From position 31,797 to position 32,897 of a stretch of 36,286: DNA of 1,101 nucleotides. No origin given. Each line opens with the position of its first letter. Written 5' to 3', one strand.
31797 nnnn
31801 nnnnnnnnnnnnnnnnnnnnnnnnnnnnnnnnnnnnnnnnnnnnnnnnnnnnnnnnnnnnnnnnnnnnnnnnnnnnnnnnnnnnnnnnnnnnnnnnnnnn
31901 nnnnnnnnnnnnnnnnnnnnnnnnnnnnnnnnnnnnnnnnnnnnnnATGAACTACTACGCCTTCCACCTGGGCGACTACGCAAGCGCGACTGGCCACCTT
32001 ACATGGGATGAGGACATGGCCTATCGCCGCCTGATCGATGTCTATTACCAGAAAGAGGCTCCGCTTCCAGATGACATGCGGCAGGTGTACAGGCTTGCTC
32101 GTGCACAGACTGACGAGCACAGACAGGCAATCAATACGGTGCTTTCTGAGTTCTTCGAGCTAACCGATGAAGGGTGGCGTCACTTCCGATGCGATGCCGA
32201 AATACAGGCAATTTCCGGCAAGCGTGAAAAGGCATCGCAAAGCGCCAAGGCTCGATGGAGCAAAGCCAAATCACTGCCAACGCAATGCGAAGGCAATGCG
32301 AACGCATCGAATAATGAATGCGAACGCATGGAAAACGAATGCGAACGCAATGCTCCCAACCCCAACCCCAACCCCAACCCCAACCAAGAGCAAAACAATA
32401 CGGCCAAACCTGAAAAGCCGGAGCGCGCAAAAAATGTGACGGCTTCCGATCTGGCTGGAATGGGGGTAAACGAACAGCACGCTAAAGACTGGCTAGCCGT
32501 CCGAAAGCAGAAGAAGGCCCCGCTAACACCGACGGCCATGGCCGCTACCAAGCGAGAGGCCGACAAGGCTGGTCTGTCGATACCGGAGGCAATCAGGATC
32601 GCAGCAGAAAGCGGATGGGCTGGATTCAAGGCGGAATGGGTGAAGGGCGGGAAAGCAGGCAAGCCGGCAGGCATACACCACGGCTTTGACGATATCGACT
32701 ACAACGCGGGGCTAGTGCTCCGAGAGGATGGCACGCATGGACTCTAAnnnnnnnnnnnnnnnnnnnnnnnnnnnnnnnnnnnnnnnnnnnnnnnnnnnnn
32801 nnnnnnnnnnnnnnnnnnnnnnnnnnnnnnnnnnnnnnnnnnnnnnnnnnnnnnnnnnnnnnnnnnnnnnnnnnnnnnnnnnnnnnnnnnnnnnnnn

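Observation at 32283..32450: Putative replication origin inside the replication-protein gene: four helically phased iterons with internal dyads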

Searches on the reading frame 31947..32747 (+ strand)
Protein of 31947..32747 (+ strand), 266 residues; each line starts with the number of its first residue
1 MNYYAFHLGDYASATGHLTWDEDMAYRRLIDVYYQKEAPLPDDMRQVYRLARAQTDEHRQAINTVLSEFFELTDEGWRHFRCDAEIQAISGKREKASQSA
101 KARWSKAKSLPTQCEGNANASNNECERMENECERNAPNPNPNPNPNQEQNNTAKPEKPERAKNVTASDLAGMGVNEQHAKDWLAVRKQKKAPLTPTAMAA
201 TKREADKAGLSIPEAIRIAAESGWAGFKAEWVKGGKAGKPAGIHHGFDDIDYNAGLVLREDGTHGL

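Call 5: search_protein_families(library=pfam, proteins=[window:31947-32747:+], max_evalue=0.01)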
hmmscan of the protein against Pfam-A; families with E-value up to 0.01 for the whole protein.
window:31947-32747:+ (266 aa): 1 family
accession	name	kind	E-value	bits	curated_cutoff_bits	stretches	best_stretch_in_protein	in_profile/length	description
PF07120.17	DUF1376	-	4.1e-31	107.6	30.1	1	2-86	1-85/86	Protein of unknown function (DUF1376)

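Call 7: search_protein_families(library=phrogs, proteins=[window:31947-32747:+], max_evalue=0.001)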
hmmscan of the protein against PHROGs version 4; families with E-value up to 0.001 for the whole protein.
window:31947-32747:+ (266 aa): 10 families
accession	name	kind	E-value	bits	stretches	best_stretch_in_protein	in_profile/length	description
phrog_6451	-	DNA, RNA and nucleotide metabolism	9.6e-41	141.3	1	1-237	1-243/272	primosomal protein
phrog_21472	-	unknown function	1.7e-37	130.7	1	1-168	4-172/299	-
phrog_12767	-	unknown function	1.6e-36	127.4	1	1-129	1-129/324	-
phrog_9327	-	DNA, RNA and nucleotide metabolism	2.8e-31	110.2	1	1-205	4-214/276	primosomal protein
phrog_4118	-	DNA, RNA and nucleotide metabolism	2.1e-28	100.7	1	1-155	1-152/315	primosomal protein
phrog_3992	-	DNA, RNA and nucleotide metabolism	4.7e-28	99.7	1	1-148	5-171/345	primosomal protein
phrog_6950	-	unknown function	1.3e-26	94.7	1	1-117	1-120/415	-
phrog_678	-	DNA, RNA and nucleotide metabolism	3.5e-22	80.4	1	99-264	128-320/346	replication initiation O-like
phrog_12556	-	DNA, RNA and nucleotide metabolism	2.1e-07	31.8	1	118-237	188-307/347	replication initiation protein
phrog_34432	-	unknown function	0.00047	21.2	1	1-176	6-179/220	-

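Call 9: search_dna_similar(query=window:31947-32747:+, collection=phages, mode=protein, max_rows=40)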
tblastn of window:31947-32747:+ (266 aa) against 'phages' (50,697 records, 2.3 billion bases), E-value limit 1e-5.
Records with a match: 140; places in all: 140; records where one place covers at least 80% of the query: 26.
Best place of each record, by identity: <60% 140.
By first word of the organism name: Acinetobacter 58; Vibrio 20; Moraxella 17; Ralstonia 8; Pseudomonas 6; Caudoviricetes 5; Polaribacter 4; Thalassomonas 2; Bordetella 2; Aggregatibacter 2; and 14 more.
By host as written in the record: - 27; Acinetobacter baumannii 23; Moraxella catarrhalis 17; Ralstonia pseudosolanacearum I-31 (MT043) 5; Vibrio lentus 3; Acinetobacter baumannii 02 3; Acinetobacter soli KZ-1 2; Pseudomonas fluorescens UFV 041 2; and 47 more.
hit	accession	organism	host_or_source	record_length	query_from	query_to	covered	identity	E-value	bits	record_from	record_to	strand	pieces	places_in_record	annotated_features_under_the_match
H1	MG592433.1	Vibrio phage 1.052.A._10N.286.46.C3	Enterovibrio norvegicus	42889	1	245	92%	37.1%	2e-30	125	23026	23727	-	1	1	protein of unknown function DUF1376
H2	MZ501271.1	Pseudomonas phage AH02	Pseudomonas koreensis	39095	1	266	100%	34.0%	6e-34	135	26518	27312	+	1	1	42: hypothetical protein | 43: helicase loader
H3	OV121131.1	Ralstonia phage UAM5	Plantain rhizosphere soil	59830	1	233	88%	36.2%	2e-33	133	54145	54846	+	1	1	hypothetical protein (x2)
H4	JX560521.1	Acinetobacter phage phiAC-1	Acinetobacter soli KZ-1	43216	1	238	89%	35.1%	4e-28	118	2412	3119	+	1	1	hypothetical protein | putative DNA-binding protein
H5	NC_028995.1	Acinetobacter phage phiAC-1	Acinetobacter soli KZ-1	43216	1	238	89%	35.1%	4e-28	118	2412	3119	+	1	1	primosomal protein | anti-repressor Ant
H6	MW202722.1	Caudoviricetes sp.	Manatee Spring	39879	1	241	91%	34.4%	5e-33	132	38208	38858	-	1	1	hypothetical protein | lysine biosynthesis protein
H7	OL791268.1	Phage zth2-2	-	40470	1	246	92%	32.4%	5e-32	129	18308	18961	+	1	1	record has no annotation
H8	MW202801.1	Caudoviricetes sp.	Manatee Spring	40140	1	238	89%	33.5%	2e-31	128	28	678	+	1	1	none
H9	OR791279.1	Acinetobacter phage vB_ApiM_IME-Ap7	Acinetobacter pittii 7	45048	1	245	92%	31.3%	6e-24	106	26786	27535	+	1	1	hypothetical protein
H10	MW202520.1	Caudoviricetes sp.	Manatee Spring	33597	1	235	88%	30.7%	4e-26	112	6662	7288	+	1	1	hypothetical protein (x2)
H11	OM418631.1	Pseudomonas phage UFJF_PfDIW6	Pseudomonas fluorescens UFV 041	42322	1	266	100%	25.5%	9e-12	71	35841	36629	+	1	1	hypothetical protein | DNA replication protein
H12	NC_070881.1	Pseudomonas phage UFJF_PfDIW6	Pseudomonas fluorescens UFV 041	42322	1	266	100%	25.5%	9e-12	71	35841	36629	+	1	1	hypothetical protein | DnaC-like helicase loader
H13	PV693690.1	Acinetobacter phage AB_NC1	Acinetobacter baumannii XH386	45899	1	232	87%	27.3%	4e-11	69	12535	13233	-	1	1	hypothetical protein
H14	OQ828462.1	Acinetobacter phage AB_SZL4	Acinetobacter baumannii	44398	1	232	87%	26.4%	4e-11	69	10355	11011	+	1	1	hypothetical protein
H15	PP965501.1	Acinetobacter phage AB_SZL3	Acinetobacter baumannii NAB01B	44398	1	232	87%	26.4%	4e-11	69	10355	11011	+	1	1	primosomal protein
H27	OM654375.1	Pseudomonas phage vB_PcuM_ KLEP17-4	Pseudomonas cuatrocienegasensis strain ...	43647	155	256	38%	56.9%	6e-31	126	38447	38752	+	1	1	hypothetical protein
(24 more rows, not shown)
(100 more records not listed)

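Call 10: find_related_loci(query=window:31947-32747:+, collection=viral_contigs, flank=3000)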
Query window:31947-32747:+ (266 aa) in viral_contigs; peptide patterns used: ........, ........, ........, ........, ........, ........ (x = any residue, [..] = any of these).
185 stretches matched a pattern; 179 encode a relative of the query (tblastn E <= 1e-3); the best 80 are kept; 80 distinct loci.
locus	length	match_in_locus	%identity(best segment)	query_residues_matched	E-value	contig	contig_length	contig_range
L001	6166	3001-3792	77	1-266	1e-133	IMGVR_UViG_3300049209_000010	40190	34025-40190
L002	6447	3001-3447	67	1-149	2e-67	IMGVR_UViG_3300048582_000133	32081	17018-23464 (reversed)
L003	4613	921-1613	45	1-235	6e-61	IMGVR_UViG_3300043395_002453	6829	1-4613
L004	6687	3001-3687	51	1-238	9e-73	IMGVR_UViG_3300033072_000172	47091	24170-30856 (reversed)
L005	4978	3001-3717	44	1-247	7e-55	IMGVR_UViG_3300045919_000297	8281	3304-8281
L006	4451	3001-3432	61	1-144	4e-55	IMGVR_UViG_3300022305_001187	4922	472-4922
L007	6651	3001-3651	43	1-238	5e-53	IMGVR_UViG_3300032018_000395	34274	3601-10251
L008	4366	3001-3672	41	1-237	4e-51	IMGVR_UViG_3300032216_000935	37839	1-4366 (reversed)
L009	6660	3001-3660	44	1-241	9e-51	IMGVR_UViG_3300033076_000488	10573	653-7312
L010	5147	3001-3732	46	1-250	2e-46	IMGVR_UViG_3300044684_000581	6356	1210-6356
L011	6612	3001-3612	41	1-234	1e-44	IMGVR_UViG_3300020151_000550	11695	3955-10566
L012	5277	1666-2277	41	1-234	1e-44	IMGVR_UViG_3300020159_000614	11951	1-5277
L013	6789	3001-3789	35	3-266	3e-42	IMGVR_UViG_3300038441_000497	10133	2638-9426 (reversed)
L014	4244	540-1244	38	1-249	7e-40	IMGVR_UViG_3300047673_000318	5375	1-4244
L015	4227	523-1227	38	1-249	7e-40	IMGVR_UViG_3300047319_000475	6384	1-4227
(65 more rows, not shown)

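Call 22: search_dna_similar(query=window:31947-32747:+, collection=plasmids, mode=protein, max_rows=15)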
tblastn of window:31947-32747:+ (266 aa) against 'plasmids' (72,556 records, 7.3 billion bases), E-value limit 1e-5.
Records with a match: 14; places in all: 16; records where one place covers at least 80% of the query: 1.
Best place of each record, by identity: <60% 14.
By first word of the organism name: Acinetobacter 5; Neisseria 2; Burkholderia 1; Pusillimonas 1; Rahnella 1; Pseudomonas 1; Microvirga 1; Skermanella 1; Kingella 1.
By predicted mobility (MOB-suite, as given by PLSDB): non-mobilizable 10; mobilizable 3; conjugative 1.
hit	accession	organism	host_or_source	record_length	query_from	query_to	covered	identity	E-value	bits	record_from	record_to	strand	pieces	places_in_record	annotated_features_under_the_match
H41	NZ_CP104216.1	Burkholderia gladioli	tissue sample,Dendrobium officinale ...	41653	1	263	99%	33.6%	5e-27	116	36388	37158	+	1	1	YdaU family protein | ATP-binding protein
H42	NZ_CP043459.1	Acinetobacter baumannii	Homo sapiens,Skin/Wound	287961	1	118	44%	39.2%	3e-16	86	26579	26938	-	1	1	DUF1376 domain-containing protein | hypothetical protein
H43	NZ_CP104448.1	Acinetobacter baumannii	Homo sapiens,sputum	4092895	1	118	44%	39.2%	3e-16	85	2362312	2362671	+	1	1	none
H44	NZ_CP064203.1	Acinetobacter baumannii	Homo sapiens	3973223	1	118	44%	39.2%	3e-16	85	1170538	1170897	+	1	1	none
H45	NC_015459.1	Pusillimonas sp. T7-7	-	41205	160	256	36%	45.4%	2e-16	86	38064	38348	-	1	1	hypothetical protein | ATP-binding protein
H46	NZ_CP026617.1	Acinetobacter sp. SWBY1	hospital sewage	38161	1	94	35%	45.7%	1e-19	95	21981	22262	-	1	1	YdaU family protein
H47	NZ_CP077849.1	Acinetobacter baumannii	Homo sapiens,Rectal swab_P28_BU14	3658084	1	98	37%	41.6%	1e-13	78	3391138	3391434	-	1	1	none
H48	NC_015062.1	Rahnella aceris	-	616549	1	117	44%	34.1%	9e-6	54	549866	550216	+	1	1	DUF1376 domain-containing protein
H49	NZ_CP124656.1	Pseudomonas aeruginosa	Homo sapiens,Wound/Abscess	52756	1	101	38%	38.6%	4e-11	70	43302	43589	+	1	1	YdaU family protein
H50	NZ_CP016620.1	Microvirga ossetica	Vicia alpestris,cell culture,nodules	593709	3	115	42%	33.6%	6e-6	54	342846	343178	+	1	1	DUF1376 domain-containing protein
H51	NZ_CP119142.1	Neisseria gonorrhoeae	Homo sapiens,whole organism,synovial ...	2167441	152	245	35%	37.5%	1e-8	63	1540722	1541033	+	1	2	none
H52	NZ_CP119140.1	Neisseria gonorrhoeae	Homo sapiens,whole organism,blood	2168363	152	245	35%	36.5%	1e-7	60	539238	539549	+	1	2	none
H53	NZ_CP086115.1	Skermanella rosea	single cell,hydrocarbon-contaminated ...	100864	3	94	35%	33.7%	2e-7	59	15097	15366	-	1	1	YdaU family protein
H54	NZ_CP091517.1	Kingella potus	Homo sapiens,cell culture,wound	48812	169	232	24%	46.2%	3e-9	64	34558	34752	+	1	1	hypothetical protein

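Call 33: get_annotated_region(hit=H27, flank=2500)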
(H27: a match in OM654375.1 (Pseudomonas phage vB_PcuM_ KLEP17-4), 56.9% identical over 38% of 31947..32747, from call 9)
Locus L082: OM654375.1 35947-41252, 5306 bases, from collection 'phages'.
description: Pseudomonas phage vB_PcuM_ KLEP17-4, complete genome.
organism: Pseudomonas phage vB_PcuM_ KLEP17-4 (NCBI taxid 2928860)
taxonomy: Viruses; Duplodnaviria; Heunggongvirae; Uroviricota; Caudoviricetes
host: Pseudomonas cuatrocienegasensis strain KR2-17; source: water samples from gypsum karst lake Kirkilai; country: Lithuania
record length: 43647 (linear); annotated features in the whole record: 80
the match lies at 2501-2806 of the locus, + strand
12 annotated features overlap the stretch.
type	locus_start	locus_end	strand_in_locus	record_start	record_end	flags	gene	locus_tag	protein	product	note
CDS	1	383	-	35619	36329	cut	-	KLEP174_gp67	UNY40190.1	DNA polymerase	-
CDS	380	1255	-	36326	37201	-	-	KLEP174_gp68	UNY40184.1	AAA-ATPase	AAA_24 domain-containing protein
CDS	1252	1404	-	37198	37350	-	-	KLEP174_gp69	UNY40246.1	hypothetical protein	-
CDS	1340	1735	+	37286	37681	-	-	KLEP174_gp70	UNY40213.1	transcriptional regulator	P22_Cro domain-containing protein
CDS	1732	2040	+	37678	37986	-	-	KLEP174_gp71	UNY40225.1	hypothetical protein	-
CDS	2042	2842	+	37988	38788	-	-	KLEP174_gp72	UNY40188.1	hypothetical protein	-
CDS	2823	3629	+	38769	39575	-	-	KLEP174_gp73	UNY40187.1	DNA replication protein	DnaC domain-containing protein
CDS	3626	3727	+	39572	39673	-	-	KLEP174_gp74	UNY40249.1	hypothetical protein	-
CDS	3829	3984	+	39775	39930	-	-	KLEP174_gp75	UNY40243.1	hypothetical protein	-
CDS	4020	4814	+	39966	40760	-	-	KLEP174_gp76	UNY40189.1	antirepressor protein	KilAC and Phage_pRha domains-containing protein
CDS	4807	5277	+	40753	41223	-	-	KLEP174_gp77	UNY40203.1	NinB protein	-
CDS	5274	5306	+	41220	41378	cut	-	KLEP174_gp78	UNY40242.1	hypothetical protein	-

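Call 34: get_annotated_region(hit=H41, flank=3000)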
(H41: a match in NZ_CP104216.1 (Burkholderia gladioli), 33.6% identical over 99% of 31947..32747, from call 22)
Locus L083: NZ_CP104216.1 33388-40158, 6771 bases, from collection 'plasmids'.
description: Burkholderia gladioli strain ZN-S4 plasmid unnamed1, complete sequence
organism: Burkholderia gladioli (NCBI taxid 28095)
taxonomy: Bacteria; Pseudomonadota; Betaproteobacteria; Burkholderiales; Burkholderiaceae; Burkholderia; Burkholderia gladioli
host: -; source: tissue sample,Dendrobium officinale Kimura et Migo; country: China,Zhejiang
typing (MOB-suite, as given by PLSDB): non-mobilizable
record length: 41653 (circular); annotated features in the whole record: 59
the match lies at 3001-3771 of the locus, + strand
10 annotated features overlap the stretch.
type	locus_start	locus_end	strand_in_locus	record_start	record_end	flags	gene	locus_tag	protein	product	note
CDS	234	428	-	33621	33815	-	-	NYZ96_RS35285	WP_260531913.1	hypothetical protein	-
CDS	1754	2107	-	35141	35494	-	-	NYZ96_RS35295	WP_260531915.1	hypothetical protein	-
CDS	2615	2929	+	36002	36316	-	-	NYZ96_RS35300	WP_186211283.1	DNA-binding protein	-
CDS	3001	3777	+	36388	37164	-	-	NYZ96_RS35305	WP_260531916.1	YdaU family protein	-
CDS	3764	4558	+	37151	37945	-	-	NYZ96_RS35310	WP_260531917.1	ATP-binding protein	-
CDS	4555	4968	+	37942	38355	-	-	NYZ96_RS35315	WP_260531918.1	recombination protein NinB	-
CDS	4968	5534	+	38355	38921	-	-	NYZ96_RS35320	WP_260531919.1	recombination protein NinG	-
CDS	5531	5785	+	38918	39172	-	-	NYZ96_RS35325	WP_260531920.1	hypothetical protein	-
CDS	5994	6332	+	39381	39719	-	-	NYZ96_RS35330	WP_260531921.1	hypothetical protein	-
CDS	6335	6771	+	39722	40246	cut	-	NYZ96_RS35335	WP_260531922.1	hypothetical protein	-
